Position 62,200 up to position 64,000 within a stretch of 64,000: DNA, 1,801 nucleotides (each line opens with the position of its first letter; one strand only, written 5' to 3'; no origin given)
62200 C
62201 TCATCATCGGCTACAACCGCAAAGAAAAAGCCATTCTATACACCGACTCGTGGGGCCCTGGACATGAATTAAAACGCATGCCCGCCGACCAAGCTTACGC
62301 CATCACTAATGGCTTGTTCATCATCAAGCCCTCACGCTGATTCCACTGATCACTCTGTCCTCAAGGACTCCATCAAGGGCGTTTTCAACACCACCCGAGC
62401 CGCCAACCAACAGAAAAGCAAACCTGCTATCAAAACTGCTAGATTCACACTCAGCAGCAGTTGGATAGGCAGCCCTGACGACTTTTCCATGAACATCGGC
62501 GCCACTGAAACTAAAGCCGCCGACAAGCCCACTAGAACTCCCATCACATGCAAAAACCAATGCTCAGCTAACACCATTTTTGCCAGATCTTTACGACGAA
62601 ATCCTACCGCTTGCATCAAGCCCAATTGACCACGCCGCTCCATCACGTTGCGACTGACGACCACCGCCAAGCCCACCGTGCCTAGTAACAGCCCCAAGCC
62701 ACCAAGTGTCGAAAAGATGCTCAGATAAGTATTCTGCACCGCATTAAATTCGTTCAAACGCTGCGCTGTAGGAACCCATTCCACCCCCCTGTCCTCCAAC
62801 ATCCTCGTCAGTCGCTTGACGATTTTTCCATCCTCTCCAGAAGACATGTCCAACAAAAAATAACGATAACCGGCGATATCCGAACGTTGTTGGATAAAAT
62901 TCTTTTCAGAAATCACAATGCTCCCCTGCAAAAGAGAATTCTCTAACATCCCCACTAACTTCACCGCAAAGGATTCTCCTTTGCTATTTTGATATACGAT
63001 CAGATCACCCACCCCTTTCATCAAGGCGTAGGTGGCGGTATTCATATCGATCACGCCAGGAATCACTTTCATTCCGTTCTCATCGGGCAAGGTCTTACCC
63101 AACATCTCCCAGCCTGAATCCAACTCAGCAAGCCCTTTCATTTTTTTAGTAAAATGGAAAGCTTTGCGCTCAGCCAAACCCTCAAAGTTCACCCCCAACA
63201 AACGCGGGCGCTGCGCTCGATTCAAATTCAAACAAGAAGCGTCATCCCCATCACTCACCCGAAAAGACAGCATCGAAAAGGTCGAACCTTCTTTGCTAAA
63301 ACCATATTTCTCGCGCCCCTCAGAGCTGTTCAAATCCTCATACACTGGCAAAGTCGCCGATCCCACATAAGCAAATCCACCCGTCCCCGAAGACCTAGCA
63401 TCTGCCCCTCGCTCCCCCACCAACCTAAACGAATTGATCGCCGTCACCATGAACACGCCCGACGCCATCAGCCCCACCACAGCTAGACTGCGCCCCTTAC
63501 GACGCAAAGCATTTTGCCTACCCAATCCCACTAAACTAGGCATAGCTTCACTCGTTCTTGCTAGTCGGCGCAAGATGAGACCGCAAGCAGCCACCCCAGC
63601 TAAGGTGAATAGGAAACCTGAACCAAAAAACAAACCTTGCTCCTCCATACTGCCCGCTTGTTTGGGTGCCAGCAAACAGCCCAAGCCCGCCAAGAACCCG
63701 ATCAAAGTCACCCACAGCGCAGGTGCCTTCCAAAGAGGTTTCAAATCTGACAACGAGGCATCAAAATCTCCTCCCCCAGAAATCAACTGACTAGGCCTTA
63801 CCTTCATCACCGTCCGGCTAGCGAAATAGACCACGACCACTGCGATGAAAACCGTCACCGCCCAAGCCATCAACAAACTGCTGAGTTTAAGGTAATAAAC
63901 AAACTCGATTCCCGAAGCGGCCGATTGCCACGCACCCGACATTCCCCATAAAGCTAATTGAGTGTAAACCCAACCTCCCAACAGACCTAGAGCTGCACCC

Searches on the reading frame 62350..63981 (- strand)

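Call 69: search_protein_families(library=pfam, proteins=[window:62350-63981:-], max_evalue=0.001)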
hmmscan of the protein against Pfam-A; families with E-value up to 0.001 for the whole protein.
window:62350-63981:- (543 aa): 1 family
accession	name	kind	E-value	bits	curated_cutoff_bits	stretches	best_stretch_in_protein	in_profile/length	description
PF02687.27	FtsX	-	2.2e-13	50.7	25.5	1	426-535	3-119/120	FtsX-like permease C-terminal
